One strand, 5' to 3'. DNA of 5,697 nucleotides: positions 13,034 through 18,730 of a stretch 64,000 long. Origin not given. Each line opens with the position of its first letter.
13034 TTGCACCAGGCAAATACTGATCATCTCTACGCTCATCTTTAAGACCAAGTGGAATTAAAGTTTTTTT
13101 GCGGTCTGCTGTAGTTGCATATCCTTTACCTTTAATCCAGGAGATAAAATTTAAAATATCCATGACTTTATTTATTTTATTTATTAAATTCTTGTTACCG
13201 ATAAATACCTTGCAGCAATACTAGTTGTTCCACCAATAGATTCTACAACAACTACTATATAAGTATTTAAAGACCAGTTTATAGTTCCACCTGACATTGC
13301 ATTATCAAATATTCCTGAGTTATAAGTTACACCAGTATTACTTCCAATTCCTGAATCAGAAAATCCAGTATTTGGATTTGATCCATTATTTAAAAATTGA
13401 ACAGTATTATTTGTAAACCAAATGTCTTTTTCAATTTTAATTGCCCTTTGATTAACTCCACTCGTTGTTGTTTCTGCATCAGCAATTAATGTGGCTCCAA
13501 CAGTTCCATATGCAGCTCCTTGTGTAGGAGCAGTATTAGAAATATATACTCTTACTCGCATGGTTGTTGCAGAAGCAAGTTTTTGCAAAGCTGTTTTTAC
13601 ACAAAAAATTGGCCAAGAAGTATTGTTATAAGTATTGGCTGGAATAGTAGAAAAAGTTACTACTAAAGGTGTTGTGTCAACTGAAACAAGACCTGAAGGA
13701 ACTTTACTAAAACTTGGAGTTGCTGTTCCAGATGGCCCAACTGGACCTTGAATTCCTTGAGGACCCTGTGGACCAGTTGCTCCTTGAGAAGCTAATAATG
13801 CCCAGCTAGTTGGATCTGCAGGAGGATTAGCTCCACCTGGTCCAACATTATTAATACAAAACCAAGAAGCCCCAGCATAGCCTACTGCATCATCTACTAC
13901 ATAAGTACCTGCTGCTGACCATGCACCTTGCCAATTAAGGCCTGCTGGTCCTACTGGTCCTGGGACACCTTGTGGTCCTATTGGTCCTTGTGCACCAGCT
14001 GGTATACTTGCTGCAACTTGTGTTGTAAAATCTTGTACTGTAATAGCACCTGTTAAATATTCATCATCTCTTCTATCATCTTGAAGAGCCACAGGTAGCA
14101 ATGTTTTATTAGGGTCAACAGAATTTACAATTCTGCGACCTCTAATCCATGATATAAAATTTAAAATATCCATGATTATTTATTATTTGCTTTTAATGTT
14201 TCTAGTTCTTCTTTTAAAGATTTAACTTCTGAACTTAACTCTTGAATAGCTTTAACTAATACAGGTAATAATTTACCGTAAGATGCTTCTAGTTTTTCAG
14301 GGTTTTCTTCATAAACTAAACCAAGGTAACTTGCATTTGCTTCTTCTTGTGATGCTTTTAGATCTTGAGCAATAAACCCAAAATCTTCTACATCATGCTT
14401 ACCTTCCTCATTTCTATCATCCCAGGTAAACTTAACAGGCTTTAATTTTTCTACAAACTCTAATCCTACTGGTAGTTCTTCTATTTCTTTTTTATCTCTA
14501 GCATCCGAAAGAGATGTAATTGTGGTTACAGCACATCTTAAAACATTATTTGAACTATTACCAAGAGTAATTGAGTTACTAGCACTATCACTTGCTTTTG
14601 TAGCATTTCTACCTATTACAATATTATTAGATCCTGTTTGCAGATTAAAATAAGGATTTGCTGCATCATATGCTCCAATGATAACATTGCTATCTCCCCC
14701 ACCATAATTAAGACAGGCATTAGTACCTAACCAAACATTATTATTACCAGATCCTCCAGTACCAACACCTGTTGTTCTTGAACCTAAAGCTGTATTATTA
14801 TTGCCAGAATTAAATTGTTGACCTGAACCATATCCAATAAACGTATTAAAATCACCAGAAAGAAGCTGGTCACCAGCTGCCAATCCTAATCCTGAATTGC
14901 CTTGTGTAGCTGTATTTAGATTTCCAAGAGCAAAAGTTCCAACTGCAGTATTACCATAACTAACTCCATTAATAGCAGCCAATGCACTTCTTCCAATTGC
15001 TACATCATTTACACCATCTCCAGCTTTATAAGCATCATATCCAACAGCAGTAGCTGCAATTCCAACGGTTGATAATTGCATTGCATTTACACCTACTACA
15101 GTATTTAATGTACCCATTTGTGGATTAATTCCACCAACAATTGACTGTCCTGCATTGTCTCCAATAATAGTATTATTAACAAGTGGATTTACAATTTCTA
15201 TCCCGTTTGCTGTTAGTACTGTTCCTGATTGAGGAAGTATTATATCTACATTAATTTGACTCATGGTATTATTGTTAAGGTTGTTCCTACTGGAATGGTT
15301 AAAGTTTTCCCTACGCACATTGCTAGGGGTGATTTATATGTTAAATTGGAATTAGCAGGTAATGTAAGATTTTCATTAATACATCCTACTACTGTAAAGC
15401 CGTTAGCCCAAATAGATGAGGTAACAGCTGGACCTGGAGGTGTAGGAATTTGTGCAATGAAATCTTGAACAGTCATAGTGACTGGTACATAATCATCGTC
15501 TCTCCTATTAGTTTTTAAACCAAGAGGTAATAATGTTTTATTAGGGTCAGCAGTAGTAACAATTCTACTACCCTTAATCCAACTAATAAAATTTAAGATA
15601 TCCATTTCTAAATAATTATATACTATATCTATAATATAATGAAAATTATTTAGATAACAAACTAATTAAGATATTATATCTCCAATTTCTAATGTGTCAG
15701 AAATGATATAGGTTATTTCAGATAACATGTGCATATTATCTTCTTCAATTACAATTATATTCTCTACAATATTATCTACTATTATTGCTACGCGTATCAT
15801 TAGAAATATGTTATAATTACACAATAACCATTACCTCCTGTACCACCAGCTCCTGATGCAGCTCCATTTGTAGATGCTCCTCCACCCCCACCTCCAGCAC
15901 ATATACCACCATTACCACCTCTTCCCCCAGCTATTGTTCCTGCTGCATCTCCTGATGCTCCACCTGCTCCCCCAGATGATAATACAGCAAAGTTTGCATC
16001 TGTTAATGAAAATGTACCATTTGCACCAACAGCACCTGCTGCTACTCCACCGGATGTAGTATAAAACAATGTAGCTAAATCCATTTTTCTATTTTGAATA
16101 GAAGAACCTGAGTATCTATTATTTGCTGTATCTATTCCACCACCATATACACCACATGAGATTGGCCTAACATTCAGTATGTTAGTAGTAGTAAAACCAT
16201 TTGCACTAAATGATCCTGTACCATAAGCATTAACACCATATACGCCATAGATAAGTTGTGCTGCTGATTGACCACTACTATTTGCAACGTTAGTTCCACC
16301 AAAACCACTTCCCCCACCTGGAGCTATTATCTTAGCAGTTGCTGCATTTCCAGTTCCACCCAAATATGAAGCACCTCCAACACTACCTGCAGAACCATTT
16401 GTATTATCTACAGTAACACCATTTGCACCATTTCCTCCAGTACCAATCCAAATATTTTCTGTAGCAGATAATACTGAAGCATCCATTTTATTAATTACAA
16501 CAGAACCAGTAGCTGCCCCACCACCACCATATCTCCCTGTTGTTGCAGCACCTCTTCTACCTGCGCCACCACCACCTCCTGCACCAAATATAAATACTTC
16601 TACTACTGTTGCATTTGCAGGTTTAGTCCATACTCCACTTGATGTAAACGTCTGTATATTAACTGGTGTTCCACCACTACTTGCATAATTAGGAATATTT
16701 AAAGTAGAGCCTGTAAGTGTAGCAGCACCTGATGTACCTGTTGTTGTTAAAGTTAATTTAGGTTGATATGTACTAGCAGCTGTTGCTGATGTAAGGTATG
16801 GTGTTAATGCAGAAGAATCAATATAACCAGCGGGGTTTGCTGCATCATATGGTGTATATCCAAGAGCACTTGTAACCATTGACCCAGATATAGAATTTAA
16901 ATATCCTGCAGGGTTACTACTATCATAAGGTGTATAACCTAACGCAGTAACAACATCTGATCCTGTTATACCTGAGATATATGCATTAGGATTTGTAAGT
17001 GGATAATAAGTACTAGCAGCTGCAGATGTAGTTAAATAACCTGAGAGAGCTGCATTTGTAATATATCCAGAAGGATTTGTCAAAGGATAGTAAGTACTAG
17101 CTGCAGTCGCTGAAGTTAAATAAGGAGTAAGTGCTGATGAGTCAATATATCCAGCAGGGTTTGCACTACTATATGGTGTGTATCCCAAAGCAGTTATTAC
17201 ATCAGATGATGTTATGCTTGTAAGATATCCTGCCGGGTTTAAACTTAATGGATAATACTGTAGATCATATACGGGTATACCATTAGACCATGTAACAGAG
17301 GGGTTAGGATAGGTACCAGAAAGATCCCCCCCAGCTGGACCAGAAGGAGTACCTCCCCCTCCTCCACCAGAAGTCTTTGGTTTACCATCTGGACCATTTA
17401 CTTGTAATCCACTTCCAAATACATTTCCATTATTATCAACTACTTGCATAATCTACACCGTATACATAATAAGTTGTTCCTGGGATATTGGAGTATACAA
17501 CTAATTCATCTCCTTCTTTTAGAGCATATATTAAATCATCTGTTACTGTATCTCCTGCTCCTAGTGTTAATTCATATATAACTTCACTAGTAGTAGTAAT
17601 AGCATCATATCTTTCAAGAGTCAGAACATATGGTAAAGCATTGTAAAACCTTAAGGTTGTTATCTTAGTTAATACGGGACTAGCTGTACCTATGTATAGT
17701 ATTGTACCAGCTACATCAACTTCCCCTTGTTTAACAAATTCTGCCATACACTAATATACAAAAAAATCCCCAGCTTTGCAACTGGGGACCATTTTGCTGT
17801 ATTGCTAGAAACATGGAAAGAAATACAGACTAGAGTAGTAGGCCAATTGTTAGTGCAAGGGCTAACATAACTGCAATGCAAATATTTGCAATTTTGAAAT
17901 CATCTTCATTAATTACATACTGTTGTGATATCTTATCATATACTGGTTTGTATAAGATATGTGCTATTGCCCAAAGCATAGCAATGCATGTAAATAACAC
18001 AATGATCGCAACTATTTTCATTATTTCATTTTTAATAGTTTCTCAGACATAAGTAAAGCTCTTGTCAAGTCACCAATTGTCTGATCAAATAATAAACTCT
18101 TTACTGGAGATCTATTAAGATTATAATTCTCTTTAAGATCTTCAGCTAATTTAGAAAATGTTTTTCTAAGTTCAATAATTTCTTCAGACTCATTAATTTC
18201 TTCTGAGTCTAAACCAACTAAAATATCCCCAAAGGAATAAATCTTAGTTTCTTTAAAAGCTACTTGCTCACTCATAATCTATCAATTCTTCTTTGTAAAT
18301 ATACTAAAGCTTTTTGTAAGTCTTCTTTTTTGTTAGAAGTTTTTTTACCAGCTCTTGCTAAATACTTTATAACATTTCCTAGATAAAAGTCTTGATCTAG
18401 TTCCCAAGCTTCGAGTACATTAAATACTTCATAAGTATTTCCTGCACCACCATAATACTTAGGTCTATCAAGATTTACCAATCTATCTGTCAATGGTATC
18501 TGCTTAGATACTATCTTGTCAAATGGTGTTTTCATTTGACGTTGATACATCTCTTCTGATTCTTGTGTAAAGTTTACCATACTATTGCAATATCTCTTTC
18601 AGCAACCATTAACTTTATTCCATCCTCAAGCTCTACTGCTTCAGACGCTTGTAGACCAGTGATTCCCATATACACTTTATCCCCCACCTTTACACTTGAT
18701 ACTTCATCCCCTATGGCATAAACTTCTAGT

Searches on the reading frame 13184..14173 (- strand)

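Call 8: search_protein_families(library=phrogs, proteins=[window:13184-14173:-], max_evalue=0.001)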
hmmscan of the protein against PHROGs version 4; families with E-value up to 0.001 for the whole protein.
window:13184-14173:- (329 aa): 12 families
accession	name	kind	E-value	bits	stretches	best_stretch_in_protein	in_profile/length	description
phrog_5073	-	tail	1.5e-26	94.5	1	58-153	191-283/519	tail fiber protein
phrog_29268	-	unknown function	9.1e-08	31.7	1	46-161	328-436/653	-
phrog_22681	-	DNA, RNA and nucleotide metabolism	1.4e-07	32.6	0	130-161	110-141/157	DNA polymerase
phrog_1806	-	tail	1.2e-06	29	1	58-152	134-227/276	collagen like minor tail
phrog_366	-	tail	1.2e-05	25.9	1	55-215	301-448/474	tail fiber protein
phrog_25888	-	unknown function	2.3e-05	24.8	0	129-168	249-287/325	-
phrog_8745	-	tail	3.2e-05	22.4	1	58-266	1414-1617/1803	tail fiber protein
phrog_10972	-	tail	8.2e-05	23.2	0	130-155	171-196/343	tail fiber protein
phrog_8981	-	unknown function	0.0001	23.3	0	131-149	24-42/58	-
phrog_819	-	tail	0.00012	21.4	1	55-291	628-811/1024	tail protein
phrog_18350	-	tail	0.00033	21.4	1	50-162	94-209/253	tail fiber protein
phrog_1658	-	unknown function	0.00093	20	0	59-166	54-126/239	-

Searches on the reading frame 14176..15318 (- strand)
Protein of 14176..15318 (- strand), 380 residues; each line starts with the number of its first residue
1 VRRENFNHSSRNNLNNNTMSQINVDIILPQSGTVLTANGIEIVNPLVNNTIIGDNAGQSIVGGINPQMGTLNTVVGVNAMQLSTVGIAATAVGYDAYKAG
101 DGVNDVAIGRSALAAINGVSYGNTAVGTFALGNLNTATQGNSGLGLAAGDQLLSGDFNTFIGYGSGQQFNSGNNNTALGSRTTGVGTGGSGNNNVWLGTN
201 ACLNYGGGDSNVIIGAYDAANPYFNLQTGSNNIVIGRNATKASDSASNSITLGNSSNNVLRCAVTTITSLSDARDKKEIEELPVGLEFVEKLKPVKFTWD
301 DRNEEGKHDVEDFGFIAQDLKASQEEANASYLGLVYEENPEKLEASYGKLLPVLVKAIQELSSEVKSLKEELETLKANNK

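Call 8: search_protein_families(library=phrogs, proteins=[window:14176-15318:-], max_evalue=0.001)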
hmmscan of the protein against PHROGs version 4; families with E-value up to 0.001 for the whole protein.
window:14176-15318:- (380 aa): 16 families
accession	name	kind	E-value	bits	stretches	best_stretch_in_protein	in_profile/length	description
phrog_23837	-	head and packaging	4e-51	175.4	1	71-371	211-505/507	virion structural protein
phrog_4636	-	tail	2.5e-38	133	2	185-377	544-753/763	tail spike protein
phrog_5668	-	tail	1.7e-19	70.2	1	165-378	1344-1564/1567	tail fiber protein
phrog_1980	-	tail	6.9e-16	59.6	1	65-378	162-436/449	tail fiber protein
phrog_5481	-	tail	1e-14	55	1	83-378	733-1026/1043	tail fiber protein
phrog_6921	-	tail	1.4e-13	51.5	1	171-378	541-737/738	tail fiber protein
phrog_8215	-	tail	1.6e-12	47.6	1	265-374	903-998/1000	baseplate wedge initiator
phrog_9708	-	unknown function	6e-12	46.2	1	229-303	149-218/318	-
phrog_18186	-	tail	1.8e-11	44.4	1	47-373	347-575/582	baseplate wedge subunit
phrog_6002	-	head and packaging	3.2e-11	42.6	1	132-256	693-810/1183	virion structural protein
phrog_1699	-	tail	1.3e-08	34.9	1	225-378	865-997/1000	long tail fiber protein distal subunit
phrog_1330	-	tail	1.4e-08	34.1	1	129-380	1080-1355/1361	tail protein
phrog_14572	-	tail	3.9e-08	33.7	1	220-377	337-475/484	tail fiber protein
phrog_25848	-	tail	4.9e-07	29.4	1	265-378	499-597/598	tail fiber protein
phrog_28992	-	unknown function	4.7e-06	27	1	262-377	240-341/343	-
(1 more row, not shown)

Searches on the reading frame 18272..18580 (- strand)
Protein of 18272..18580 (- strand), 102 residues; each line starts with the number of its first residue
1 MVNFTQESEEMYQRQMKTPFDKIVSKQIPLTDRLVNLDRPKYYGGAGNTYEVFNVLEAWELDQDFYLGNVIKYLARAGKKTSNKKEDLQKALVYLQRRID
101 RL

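Call 9: search_protein_families(library=ncbifam, proteins=[window:18272-18580:-], max_evalue=0.1)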
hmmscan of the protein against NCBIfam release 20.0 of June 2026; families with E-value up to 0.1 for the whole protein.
window:18272-18580:- (102 aa): 0 families

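Call 88: search_protein_families(library=phrogs, max_evalue=0.01, proteins=[window:18272-18580:-])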
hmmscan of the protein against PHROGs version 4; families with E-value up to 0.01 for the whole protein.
window:18272-18580:- (102 aa): 22 families
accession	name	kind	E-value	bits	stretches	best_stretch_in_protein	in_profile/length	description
phrog_236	-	other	8.6e-17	62.8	1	38-101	242-304/431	nucleotide kinase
phrog_4943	-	unknown function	3.9e-15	57.7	1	33-100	87-157/166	-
phrog_25460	-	unknown function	5.4e-14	53.2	1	37-101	77-139/144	-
phrog_4897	-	other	1.3e-12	49.3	1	39-102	117-180/186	kinase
phrog_11324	-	other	3.8e-11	44.7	1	38-101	12-70/139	nucleotide kinase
phrog_5839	-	unknown function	7.1e-11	43.2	1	49-100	16-65/128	-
phrog_1689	-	other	2.1e-10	41.9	1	23-99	151-231/243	nucleotide kinase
phrog_4472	-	other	2.4e-08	34.8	1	63-102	37-77/100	nucleotide kinase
phrog_18538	-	unknown function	4.1e-06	27.8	1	36-98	4-67/159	-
phrog_26005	-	unknown function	6.4e-06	26.8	1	62-101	265-305/310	-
phrog_20651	-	unknown function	7.7e-06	26.6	1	39-101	135-194/214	-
phrog_32366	-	unknown function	2.6e-05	25.2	1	37-97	9-64/170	-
phrog_1225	-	unknown function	2.8e-05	25.6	1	63-97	37-72/178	-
phrog_4824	-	unknown function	4.3e-05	24.5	1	64-100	27-61/128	-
phrog_2585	-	other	0.00013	23.5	1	65-96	128-161/175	nucleotide kinase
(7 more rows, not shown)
